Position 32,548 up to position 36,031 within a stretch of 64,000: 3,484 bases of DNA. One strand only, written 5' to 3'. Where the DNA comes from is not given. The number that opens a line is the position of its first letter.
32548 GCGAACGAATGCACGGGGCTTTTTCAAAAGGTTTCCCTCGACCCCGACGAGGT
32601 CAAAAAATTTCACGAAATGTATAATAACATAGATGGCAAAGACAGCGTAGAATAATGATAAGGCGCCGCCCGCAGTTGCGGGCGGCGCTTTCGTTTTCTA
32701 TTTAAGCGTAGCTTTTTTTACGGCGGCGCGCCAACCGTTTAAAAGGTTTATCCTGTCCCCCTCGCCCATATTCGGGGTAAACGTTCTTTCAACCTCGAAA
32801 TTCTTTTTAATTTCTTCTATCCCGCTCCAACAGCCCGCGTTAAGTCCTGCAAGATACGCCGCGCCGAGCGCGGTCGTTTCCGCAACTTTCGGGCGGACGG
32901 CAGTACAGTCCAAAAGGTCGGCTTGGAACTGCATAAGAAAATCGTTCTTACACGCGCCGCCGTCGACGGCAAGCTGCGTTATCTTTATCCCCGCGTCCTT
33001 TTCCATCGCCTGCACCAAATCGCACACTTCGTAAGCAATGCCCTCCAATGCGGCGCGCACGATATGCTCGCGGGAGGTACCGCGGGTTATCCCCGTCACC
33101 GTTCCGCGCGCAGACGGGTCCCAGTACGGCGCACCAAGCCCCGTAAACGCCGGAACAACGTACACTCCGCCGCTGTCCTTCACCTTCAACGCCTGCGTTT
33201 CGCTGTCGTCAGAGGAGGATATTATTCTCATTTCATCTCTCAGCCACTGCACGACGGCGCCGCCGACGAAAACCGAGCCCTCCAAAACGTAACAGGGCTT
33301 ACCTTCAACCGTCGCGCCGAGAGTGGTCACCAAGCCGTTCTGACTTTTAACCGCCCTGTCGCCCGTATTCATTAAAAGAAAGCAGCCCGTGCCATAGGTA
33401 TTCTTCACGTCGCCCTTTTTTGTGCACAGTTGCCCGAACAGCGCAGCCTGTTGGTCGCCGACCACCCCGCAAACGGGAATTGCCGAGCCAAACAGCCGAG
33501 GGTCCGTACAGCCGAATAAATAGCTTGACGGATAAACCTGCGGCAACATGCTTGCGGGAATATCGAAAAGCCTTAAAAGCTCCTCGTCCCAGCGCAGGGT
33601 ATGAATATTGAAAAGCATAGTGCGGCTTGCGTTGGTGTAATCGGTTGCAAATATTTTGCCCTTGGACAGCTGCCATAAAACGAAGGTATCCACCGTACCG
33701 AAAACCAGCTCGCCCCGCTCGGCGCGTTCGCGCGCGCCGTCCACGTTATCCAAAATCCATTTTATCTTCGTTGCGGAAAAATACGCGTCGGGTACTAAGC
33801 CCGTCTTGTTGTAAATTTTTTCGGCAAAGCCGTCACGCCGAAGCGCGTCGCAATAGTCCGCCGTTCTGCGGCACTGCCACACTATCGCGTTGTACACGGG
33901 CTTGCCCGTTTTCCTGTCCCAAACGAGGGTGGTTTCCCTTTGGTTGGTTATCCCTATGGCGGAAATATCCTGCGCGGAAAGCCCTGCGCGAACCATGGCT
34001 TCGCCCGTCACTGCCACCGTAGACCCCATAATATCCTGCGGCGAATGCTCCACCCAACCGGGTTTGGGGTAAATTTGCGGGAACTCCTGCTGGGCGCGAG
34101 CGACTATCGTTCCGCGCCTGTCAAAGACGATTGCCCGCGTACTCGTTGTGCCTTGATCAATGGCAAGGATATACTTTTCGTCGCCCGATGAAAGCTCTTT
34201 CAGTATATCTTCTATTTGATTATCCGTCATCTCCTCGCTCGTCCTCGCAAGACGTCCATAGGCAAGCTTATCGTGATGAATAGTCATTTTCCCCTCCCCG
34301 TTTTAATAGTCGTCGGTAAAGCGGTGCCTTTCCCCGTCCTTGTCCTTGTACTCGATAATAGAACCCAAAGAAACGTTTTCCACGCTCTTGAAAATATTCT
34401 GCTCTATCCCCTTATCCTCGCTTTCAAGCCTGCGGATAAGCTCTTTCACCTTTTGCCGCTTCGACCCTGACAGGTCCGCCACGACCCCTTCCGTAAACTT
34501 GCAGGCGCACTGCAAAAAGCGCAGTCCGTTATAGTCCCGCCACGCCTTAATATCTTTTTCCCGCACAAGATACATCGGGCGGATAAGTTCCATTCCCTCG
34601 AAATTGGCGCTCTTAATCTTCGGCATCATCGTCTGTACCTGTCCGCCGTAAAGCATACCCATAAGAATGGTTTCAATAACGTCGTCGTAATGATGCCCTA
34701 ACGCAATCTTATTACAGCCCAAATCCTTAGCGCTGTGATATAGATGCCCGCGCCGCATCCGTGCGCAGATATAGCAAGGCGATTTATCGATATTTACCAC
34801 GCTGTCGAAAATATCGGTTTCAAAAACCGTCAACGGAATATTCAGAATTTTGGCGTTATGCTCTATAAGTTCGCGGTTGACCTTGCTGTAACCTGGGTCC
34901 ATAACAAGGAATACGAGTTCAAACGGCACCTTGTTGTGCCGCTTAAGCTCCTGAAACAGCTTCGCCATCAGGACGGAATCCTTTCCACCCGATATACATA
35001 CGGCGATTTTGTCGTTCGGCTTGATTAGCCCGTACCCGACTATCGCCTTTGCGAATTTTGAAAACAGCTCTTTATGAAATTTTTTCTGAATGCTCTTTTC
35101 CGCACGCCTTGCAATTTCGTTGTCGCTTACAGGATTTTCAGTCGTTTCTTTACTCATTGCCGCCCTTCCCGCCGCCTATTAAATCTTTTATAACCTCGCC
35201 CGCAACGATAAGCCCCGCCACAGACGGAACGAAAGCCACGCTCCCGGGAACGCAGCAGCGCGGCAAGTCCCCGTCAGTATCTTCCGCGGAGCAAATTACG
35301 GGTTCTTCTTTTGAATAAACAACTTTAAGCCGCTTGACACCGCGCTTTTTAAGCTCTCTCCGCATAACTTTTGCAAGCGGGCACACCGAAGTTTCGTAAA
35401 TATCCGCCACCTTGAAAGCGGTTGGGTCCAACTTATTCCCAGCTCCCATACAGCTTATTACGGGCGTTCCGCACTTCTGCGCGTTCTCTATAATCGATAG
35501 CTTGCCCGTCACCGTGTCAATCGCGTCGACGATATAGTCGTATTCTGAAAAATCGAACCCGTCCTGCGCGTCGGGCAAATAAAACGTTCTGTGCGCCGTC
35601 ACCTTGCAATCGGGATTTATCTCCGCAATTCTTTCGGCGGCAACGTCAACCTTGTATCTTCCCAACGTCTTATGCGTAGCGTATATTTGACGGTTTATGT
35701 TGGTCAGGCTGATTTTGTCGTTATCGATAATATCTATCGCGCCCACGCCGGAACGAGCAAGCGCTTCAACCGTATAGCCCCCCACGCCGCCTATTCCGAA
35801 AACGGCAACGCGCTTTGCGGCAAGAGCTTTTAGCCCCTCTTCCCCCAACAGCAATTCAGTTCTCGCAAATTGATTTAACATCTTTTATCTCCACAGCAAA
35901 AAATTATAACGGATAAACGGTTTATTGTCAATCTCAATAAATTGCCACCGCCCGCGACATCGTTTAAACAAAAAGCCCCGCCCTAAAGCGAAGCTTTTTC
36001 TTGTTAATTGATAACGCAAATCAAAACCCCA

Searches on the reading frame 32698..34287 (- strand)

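Call 9: search_protein_families(library=pfam, proteins=[window:32698-34287:-])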
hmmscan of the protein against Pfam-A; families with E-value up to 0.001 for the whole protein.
window:32698-34287:- (529 aa): 3 families
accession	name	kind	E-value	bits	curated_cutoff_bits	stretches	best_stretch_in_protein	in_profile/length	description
PF00370.27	FGGY_N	-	2e-78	263.8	28.8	1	39-285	1-245/245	FGGY family of carbohydrate kinases, N-terminal domain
PF02782.22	FGGY_C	-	6.2e-49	166.9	27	1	295-482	2-196/198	FGGY family of carbohydrate kinases, C-terminal domain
PF01869.26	BcrAD_BadFG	-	1.4e-05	25.2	31.5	0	43-111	3-65/271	BadF/BadG/BcrA/BcrD ATPase family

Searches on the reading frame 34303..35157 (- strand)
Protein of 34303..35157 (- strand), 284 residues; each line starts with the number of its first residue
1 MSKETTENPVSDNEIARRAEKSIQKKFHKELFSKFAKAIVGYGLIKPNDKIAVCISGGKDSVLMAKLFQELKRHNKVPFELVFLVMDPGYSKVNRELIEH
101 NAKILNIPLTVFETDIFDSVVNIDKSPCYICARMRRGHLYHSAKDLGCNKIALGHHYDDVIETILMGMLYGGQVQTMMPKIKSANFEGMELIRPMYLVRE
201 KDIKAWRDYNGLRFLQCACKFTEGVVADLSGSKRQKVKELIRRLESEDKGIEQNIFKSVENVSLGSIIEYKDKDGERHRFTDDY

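Call 9: search_protein_families(library=pfam, proteins=[window:34303-35157:-])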
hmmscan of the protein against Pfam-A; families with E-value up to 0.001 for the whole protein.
window:34303-35157:- (284 aa): 1 family
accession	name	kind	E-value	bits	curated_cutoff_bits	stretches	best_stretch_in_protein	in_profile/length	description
PF01171.26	ATP_bind_3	-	1.5e-17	64.3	27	1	50-215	1-164/182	PP-loop family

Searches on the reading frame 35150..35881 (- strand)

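Call 9: search_protein_families(library=pfam, proteins=[window:35150-35881:-])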
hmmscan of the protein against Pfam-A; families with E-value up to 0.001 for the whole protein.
window:35150-35881:- (243 aa): 1 family
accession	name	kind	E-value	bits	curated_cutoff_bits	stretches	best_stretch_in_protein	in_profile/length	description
PF00899.27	ThiF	-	1e-40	139.8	28.1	1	11-236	9-204/238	ThiF family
